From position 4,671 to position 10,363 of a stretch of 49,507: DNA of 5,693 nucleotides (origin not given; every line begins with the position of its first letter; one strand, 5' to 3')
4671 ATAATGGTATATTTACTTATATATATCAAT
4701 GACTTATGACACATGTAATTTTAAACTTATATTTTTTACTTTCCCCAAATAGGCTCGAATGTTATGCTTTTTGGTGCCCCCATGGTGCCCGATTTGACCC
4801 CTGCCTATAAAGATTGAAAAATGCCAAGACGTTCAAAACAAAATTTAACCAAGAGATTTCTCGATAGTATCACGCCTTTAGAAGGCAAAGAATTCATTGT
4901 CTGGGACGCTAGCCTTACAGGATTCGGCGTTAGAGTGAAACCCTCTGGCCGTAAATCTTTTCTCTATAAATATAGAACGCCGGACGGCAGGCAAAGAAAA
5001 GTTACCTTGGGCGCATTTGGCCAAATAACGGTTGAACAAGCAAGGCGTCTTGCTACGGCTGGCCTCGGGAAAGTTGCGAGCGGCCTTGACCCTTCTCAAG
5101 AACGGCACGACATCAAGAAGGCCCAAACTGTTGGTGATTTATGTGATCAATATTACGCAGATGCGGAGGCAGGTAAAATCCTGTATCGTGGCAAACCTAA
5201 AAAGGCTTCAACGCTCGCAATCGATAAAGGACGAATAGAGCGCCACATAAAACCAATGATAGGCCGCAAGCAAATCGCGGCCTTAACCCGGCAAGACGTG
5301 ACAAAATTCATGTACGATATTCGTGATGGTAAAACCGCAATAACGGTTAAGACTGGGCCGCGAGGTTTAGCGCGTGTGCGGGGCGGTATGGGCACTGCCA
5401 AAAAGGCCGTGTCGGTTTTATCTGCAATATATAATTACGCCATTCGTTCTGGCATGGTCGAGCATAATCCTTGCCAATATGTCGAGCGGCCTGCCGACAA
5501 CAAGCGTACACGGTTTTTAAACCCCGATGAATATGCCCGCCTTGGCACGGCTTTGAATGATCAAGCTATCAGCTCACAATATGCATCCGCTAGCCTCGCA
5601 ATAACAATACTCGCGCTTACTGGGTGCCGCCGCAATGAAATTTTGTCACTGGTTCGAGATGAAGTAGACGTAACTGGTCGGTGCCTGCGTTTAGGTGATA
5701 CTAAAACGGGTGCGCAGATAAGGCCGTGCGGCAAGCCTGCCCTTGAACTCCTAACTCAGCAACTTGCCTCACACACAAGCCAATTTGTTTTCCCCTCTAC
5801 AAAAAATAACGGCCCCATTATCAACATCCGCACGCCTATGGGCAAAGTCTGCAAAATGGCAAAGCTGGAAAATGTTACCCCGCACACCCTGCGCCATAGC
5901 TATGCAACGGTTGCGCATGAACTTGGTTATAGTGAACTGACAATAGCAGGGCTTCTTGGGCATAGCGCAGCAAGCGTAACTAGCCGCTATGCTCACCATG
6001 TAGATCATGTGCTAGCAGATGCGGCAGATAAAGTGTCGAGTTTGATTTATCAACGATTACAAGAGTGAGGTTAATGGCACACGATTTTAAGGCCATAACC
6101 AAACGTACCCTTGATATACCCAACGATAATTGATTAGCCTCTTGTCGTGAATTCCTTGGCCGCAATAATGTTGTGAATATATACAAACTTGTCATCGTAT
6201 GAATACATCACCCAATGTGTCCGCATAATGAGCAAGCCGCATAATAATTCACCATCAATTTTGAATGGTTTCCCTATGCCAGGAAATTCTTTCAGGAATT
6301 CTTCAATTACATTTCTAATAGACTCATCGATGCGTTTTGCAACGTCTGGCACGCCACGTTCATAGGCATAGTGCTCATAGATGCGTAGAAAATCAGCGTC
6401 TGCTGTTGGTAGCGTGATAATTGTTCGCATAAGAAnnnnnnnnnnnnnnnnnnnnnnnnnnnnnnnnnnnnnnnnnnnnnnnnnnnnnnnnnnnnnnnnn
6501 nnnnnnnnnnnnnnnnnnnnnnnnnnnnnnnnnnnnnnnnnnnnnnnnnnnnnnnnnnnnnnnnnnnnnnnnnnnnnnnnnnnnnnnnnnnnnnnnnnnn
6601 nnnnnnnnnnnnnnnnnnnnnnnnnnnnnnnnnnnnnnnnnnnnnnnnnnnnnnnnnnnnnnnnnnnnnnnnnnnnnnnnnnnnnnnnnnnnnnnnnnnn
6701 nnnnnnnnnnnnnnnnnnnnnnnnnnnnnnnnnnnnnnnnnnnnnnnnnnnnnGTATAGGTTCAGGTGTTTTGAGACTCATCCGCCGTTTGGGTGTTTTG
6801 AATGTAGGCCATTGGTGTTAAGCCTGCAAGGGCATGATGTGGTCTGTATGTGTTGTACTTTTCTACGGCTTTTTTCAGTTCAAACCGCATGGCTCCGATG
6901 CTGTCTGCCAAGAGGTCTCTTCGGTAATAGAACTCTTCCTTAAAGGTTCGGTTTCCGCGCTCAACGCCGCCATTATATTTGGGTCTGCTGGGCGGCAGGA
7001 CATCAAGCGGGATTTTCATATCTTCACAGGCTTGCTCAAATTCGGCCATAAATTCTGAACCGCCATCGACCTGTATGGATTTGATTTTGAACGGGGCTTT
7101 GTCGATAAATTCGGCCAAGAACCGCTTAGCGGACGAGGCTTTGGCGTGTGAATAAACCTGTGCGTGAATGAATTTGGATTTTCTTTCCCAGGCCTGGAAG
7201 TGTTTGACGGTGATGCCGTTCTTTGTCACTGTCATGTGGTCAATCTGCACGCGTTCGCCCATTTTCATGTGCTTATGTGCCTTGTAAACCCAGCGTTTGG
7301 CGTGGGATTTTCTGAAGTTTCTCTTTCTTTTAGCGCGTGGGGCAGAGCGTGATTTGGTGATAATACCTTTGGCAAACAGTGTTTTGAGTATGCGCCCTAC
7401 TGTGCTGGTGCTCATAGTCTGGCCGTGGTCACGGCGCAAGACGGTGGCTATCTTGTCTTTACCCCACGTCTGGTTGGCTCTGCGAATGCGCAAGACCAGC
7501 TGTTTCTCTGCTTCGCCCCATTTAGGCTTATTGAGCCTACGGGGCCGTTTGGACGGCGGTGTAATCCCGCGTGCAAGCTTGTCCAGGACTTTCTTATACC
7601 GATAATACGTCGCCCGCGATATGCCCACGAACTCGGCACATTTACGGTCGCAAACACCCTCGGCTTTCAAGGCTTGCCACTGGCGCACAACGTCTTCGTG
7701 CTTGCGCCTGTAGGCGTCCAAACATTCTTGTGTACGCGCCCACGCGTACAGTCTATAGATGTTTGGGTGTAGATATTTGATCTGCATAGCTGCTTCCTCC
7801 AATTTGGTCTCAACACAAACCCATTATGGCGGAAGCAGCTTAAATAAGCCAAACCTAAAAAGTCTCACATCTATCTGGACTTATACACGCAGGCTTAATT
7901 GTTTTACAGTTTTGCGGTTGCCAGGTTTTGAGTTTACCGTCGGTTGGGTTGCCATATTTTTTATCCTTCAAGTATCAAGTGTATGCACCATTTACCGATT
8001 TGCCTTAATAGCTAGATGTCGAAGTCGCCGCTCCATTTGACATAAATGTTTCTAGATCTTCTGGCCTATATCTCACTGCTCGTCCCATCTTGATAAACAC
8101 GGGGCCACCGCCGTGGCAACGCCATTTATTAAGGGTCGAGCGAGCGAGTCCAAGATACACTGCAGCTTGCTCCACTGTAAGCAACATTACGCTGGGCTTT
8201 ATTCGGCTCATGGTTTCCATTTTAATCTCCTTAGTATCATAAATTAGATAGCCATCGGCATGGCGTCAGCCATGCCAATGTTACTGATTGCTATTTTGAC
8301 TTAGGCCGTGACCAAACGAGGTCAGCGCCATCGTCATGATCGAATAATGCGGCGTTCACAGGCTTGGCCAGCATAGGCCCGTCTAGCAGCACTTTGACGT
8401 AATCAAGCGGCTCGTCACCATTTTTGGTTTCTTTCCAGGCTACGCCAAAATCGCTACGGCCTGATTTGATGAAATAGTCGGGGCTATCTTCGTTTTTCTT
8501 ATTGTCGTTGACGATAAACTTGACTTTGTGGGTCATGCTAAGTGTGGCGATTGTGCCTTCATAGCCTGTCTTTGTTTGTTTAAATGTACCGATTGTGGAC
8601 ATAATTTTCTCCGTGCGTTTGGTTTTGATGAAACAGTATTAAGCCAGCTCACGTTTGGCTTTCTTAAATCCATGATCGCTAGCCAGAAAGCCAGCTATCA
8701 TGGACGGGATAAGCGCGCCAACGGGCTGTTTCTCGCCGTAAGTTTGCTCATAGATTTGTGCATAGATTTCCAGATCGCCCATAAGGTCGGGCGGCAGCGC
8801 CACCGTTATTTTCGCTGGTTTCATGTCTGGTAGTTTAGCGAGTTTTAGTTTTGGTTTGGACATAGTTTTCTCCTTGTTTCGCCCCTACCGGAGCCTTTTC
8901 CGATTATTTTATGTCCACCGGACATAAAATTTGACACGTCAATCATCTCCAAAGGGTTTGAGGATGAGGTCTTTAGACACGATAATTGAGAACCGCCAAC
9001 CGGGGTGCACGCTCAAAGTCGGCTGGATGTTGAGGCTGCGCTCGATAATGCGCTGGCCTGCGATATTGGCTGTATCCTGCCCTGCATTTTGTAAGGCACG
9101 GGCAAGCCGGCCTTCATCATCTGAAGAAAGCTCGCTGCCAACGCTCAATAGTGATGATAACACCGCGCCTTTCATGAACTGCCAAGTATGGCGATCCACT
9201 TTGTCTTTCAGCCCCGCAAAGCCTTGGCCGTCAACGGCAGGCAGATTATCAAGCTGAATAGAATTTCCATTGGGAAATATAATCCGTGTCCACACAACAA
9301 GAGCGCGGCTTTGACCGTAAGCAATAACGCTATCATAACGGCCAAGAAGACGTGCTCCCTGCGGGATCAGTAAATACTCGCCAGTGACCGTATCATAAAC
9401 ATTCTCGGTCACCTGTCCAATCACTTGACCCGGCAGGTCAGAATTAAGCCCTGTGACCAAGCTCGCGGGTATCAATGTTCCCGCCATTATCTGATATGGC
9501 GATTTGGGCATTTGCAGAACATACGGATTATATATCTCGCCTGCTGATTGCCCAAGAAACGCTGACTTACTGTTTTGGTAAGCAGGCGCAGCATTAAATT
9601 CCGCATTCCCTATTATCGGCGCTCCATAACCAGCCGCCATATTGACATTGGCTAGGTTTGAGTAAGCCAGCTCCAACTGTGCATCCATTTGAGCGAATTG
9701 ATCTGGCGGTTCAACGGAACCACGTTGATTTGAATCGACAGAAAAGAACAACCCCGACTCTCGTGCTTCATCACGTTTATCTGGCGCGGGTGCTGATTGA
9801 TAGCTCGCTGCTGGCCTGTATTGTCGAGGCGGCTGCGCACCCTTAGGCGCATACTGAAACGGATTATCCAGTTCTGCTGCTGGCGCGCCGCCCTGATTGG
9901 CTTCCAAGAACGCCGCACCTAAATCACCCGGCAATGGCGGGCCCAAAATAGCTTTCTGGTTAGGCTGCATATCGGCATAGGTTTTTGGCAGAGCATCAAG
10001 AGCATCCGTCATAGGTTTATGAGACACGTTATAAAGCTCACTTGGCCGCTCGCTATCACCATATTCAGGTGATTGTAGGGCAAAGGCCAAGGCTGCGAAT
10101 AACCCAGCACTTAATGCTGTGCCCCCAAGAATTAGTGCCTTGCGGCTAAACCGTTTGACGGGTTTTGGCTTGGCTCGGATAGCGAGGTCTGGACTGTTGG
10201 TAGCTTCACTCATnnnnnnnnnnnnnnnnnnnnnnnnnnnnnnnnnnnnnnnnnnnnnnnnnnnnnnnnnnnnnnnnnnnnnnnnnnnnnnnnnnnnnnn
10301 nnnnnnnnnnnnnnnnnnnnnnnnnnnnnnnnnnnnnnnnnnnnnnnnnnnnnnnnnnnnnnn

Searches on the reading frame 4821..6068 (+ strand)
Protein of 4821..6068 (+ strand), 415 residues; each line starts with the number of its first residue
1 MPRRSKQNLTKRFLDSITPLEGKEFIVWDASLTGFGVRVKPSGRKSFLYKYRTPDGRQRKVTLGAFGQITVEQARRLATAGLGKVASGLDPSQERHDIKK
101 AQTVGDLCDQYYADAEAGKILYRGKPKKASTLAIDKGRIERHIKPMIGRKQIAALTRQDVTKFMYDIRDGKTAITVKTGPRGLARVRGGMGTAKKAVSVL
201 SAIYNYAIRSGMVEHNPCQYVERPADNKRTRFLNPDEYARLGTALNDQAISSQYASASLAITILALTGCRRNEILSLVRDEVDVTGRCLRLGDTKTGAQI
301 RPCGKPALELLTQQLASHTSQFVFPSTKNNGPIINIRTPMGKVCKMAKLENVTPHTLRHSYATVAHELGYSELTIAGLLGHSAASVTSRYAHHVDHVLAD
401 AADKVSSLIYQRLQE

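Call 9: search_protein_families(library=pfam, proteins=[window:4821-6068:+])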
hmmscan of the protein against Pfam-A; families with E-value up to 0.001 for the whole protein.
window:4821-6068:+ (415 aa): 4 families
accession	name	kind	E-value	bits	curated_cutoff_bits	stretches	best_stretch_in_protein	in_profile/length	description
PF00589.27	Phage_integrase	-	2.4e-21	76.7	27.1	1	232-394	2-169/172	Phage integrase family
PF13356.12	Arm-DNA-bind_3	-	2e-16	60.3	27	1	9-96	1-81/83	Arm DNA-binding domain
PF22022.2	Phage_int_M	-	2.3e-07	31.4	27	0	187-219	59-91/96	Phage integrase central domain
PF14659.12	Phage_int_SAM_3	-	9.5e-05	23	22.6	1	128-164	18-54/58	Phage integrase, N-terminal SAM-like domain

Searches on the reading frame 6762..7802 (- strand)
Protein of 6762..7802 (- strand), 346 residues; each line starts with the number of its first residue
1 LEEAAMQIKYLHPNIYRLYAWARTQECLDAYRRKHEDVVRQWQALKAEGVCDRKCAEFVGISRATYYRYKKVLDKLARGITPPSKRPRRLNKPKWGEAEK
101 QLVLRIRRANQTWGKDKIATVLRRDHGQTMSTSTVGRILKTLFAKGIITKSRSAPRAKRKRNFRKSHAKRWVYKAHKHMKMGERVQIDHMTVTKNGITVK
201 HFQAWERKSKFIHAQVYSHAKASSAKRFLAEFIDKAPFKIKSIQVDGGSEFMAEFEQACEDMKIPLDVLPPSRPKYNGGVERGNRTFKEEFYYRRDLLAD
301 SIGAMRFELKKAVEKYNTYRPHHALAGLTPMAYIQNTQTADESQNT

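Call 80: search_protein_families(library=pfam, proteins=[window:6762-7802:-], max_evalue=0.01)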
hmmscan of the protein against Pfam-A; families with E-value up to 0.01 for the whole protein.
window:6762-7802:- (346 aa): 6 families
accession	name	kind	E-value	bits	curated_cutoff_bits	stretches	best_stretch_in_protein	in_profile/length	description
PF13683.12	rve_3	-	1.2e-12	47.9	26.5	1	266-330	5-67/67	Integrase core domain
PF13565.12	HTH_32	-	1.4e-08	35.6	33.7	1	77-139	15-73/73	Homeodomain-like domain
PF13276.12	HTH_21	-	0.00057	20.5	28.1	1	97-142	4-50/60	HTH-like domain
PF13610.12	DDE_Tnp_IS240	-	0.0044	17.6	27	0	184-297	3-116/139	DDE domain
PF13333.12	rve_2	-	0.0086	16.6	22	0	286-335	6-53/56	Integrase core domain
PF01475.25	FUR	-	0.0092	16.6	23.1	0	122-167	34-75/121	Ferric uptake regulator family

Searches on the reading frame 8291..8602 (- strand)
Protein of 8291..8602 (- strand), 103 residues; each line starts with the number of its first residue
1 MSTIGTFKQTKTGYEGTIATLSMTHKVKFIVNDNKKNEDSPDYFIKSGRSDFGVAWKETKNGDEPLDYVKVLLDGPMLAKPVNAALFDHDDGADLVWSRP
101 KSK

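Call 80: search_protein_families(library=pfam, proteins=[window:8291-8602:-], max_evalue=0.01)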
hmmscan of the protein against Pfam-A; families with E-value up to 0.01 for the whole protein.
window:8291-8602:- (103 aa): 1 family
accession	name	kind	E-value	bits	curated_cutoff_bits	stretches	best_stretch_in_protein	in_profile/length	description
PF05284.17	DUF736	-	2.3e-25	88.8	22.1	1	3-100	1-99/99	Protein of unknown function (DUF736)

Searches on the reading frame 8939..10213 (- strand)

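Call 9: search_protein_families(library=pfam, proteins=[window:8939-10213:-])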
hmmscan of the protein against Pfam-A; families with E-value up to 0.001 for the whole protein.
window:8939-10213:- (424 aa): 1 family
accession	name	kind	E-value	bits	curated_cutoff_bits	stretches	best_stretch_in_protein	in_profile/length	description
PF03743.19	TrbI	-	3.7e-62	210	35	1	242-418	2-188/188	Bacterial conjugation TrbI-like protein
